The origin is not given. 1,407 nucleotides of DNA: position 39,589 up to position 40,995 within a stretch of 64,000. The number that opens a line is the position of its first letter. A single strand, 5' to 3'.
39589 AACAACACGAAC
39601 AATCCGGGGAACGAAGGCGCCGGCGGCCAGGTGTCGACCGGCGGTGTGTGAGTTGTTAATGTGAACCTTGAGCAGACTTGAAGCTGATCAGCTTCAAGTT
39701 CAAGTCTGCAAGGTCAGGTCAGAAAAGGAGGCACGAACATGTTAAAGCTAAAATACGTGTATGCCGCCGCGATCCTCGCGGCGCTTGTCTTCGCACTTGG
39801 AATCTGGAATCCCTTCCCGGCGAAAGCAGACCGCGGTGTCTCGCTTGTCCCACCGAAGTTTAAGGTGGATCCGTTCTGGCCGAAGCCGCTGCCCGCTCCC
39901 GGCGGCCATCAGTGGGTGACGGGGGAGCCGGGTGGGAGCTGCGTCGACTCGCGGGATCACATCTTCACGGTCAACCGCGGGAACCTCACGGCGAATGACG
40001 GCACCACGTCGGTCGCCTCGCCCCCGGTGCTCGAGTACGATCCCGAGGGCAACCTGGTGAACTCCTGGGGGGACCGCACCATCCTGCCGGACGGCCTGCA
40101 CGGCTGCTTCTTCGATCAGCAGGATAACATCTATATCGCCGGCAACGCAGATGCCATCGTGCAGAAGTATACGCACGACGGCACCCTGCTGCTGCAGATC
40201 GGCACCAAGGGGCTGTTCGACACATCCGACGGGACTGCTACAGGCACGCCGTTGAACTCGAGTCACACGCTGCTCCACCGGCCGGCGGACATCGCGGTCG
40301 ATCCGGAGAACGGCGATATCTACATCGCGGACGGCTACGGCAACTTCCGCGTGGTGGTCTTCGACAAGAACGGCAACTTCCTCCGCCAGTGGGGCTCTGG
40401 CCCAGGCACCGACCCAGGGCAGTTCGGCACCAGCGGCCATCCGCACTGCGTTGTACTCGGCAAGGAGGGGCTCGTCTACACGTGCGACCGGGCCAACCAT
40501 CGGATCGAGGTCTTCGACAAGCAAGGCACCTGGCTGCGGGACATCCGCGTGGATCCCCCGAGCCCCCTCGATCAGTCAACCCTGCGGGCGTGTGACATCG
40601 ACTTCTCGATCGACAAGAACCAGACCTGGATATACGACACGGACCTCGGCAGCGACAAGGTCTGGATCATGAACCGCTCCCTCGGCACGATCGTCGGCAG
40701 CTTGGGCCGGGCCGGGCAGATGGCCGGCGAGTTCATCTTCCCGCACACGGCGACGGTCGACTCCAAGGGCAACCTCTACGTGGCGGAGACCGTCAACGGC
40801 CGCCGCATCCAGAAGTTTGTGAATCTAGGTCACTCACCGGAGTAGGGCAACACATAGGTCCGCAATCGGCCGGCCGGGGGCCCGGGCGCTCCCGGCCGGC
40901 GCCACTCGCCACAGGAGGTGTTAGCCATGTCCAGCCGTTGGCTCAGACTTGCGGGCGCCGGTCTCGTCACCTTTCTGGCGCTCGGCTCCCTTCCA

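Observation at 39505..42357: Candidate precursor-peptide locus: strongly ribosome-bound 48-aa N/G/P-rich peptide, hairpin, secreted NHL propeller, and HupE/UreJ-like membrane protein with a matching C-terminal tail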

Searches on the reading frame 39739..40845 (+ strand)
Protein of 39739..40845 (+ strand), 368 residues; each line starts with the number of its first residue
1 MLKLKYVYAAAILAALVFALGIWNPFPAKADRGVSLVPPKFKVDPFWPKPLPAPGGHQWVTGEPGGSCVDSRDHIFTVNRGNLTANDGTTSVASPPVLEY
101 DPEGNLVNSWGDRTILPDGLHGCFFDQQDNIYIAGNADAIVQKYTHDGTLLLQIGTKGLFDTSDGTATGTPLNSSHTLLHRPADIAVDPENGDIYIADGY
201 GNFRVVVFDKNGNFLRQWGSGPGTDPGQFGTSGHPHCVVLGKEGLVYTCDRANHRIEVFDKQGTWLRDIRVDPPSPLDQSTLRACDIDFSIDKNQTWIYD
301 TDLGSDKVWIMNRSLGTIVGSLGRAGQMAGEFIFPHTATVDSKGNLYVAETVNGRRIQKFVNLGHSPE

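Call 4: search_protein_families(library=pfam, proteins=[window:39739-40845:+], max_evalue=0.1)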
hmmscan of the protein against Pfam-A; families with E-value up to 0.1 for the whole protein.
window:39739-40845:+ (368 aa): 6 families
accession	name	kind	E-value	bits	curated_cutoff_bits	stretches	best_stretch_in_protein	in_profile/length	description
PF01436.27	NHL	-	6.9e-22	76.8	20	3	179-208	1-28/28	NHL repeat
PF17170.10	DUF5128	-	6.3e-06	26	22.9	1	191-223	53-87/321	6-bladed beta-propeller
PF08450.18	SGL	-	1.1e-05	25.6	26.3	0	122-154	188-220/246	SMP-30/Gluconolactonase/LRE-like region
PF06739.17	SBBP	-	6.4e-05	23.3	20.5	0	125-138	20-33/38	Beta-propeller repeat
PF10282.15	Lactonase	-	0.0016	18.2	21.7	1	160-260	66-171/344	Lactonase, 7-bladed beta-propeller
PF24303.1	DUF7485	-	0.013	15.4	27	0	212-271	12-69/284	Domain of unknown function (DUF7485)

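Call 5: search_protein_families(library=ncbifam, proteins=[window:39739-40845:+], max_evalue=0.1)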
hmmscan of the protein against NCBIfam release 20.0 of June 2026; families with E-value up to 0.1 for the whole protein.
window:39739-40845:+ (368 aa): 3 families
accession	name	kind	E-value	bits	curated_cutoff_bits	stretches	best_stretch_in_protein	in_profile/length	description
NF035926.1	scyF_NHL_VPEP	equivalog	2.3e-28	99.4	350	2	72-267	105-281/376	scytonemin biosynthesis PEP-CTERM protein ScyF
NF047494.1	Lepto_SBBP_lipo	equivalog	0.011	14.4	400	0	125-204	78-153/466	SBBP repeat beta-propeller lipoprotein, LipL53 family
NF033206.1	ScyE_fam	subfamily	0.073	12.6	80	0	335-355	10-30/333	ScyD/ScyE family protein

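Call 24: find_encoding_contigs(protein=window:39739-40842:+, flank=10000, max_places=6)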
Protein window:39739-40842:+ (368 aa): 14 contigs read that carry it; 6 places shown.
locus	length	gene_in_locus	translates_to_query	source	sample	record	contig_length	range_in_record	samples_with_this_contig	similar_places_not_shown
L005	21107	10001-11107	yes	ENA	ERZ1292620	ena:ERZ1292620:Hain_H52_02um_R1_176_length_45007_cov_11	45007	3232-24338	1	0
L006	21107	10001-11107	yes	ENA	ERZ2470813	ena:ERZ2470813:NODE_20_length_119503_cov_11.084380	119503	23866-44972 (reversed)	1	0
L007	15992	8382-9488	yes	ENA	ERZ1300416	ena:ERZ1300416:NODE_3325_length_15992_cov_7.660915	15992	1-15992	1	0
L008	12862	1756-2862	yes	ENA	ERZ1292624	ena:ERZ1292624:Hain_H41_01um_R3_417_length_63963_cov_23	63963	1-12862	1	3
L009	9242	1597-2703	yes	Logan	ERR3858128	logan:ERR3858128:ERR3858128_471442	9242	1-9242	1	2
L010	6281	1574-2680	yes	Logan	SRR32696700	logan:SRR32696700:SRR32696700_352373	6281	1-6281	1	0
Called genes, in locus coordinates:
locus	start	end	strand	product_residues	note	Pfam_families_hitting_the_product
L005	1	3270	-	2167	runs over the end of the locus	?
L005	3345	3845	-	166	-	-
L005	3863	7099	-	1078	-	PF01841:Transglut_core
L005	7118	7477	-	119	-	PF18480:DUF5615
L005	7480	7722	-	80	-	PF04255:DUF433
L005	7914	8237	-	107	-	-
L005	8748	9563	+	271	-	PF00072:Response_reg, PF12833:HTH_18, PF00165:HTH_AraC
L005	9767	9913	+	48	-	-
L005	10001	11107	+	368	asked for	PF08450:SGL (faint), PF01436:NHL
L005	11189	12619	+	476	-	PF13795:HupE_UreJ_2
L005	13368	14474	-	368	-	PF03050:DDE_Tnp_IS66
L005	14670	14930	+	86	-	-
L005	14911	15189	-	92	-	-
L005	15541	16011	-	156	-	PF04509:CheC (faint), PF13690:CheX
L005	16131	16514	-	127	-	PF00072:Response_reg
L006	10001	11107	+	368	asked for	PF08450:SGL (faint), PF01436:NHL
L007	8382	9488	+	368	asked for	PF08450:SGL (faint), PF01436:NHL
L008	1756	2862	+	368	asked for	PF08450:SGL (faint), PF01436:NHL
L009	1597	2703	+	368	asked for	PF08450:SGL (faint), PF01436:NHL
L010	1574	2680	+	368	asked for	PF08450:SGL (faint), PF01436:NHL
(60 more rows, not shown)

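Call 53: search_solved_structures(query=window:39739-40842:+, max_evalue=0.01, show_alignments=2)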
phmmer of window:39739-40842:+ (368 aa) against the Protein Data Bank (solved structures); distinct sequences matched with E-value up to 0.01: 24.
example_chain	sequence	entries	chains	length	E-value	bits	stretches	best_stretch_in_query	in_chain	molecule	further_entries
6d69_A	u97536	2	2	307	3.9e-30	108.2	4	191-266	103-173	NHL Repeat Region of D. melanogaster Thin | Thin, isoform D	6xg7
8j72_A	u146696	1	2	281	7.4e-19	71.1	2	177-267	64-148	E3 ubiquitin-protein ligase TRIM71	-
7qrx_A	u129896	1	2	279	1.1e-18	70.5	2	177-267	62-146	E3 ubiquitin-protein ligase TRIM71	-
9jur_A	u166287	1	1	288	1.4e-18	70.2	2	177-267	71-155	E3 ubiquitin-protein ligase TRIM71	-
6fpt_A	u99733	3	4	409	1.2e-17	67.1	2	177-267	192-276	E3 ubiquitin-protein ligase TRIM71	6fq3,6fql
3fvz_A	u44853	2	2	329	1.6e-13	53.5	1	179-270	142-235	Peptidyl-glycine alpha-amidating monooxygenase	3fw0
4zlr_A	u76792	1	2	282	2.9e-13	52.6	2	177-269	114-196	Brain tumor protein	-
5ex7_A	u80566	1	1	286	3.2e-13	52.5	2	177-269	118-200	Brain tumor protein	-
1q7f_A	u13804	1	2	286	3.2e-13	52.5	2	177-269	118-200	brain tumor CG10719-PA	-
7b96_A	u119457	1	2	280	1.1e-12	50.8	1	179-259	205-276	Isoform 2 of Tripartite motif-containing protein 2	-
7qrv_A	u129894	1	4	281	1.2e-12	50.7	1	179-259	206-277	Tripartite motif-containing protein 2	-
7b2r_A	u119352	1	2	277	1.3e-12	50.5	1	179-258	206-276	Tripartite motif-containing protein 2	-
7qrw_A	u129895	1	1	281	4.1e-12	48.9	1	179-256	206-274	Isoform 4 of Tripartite motif-containing protein 3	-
5wm0_A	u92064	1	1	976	4.6e-12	48.7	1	179-270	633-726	Peptidyl-glycine alpha-amidating monooxygenase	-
6g7w_A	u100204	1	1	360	3.2e-08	36.1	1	164-262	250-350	NHL repeat-containing protein 2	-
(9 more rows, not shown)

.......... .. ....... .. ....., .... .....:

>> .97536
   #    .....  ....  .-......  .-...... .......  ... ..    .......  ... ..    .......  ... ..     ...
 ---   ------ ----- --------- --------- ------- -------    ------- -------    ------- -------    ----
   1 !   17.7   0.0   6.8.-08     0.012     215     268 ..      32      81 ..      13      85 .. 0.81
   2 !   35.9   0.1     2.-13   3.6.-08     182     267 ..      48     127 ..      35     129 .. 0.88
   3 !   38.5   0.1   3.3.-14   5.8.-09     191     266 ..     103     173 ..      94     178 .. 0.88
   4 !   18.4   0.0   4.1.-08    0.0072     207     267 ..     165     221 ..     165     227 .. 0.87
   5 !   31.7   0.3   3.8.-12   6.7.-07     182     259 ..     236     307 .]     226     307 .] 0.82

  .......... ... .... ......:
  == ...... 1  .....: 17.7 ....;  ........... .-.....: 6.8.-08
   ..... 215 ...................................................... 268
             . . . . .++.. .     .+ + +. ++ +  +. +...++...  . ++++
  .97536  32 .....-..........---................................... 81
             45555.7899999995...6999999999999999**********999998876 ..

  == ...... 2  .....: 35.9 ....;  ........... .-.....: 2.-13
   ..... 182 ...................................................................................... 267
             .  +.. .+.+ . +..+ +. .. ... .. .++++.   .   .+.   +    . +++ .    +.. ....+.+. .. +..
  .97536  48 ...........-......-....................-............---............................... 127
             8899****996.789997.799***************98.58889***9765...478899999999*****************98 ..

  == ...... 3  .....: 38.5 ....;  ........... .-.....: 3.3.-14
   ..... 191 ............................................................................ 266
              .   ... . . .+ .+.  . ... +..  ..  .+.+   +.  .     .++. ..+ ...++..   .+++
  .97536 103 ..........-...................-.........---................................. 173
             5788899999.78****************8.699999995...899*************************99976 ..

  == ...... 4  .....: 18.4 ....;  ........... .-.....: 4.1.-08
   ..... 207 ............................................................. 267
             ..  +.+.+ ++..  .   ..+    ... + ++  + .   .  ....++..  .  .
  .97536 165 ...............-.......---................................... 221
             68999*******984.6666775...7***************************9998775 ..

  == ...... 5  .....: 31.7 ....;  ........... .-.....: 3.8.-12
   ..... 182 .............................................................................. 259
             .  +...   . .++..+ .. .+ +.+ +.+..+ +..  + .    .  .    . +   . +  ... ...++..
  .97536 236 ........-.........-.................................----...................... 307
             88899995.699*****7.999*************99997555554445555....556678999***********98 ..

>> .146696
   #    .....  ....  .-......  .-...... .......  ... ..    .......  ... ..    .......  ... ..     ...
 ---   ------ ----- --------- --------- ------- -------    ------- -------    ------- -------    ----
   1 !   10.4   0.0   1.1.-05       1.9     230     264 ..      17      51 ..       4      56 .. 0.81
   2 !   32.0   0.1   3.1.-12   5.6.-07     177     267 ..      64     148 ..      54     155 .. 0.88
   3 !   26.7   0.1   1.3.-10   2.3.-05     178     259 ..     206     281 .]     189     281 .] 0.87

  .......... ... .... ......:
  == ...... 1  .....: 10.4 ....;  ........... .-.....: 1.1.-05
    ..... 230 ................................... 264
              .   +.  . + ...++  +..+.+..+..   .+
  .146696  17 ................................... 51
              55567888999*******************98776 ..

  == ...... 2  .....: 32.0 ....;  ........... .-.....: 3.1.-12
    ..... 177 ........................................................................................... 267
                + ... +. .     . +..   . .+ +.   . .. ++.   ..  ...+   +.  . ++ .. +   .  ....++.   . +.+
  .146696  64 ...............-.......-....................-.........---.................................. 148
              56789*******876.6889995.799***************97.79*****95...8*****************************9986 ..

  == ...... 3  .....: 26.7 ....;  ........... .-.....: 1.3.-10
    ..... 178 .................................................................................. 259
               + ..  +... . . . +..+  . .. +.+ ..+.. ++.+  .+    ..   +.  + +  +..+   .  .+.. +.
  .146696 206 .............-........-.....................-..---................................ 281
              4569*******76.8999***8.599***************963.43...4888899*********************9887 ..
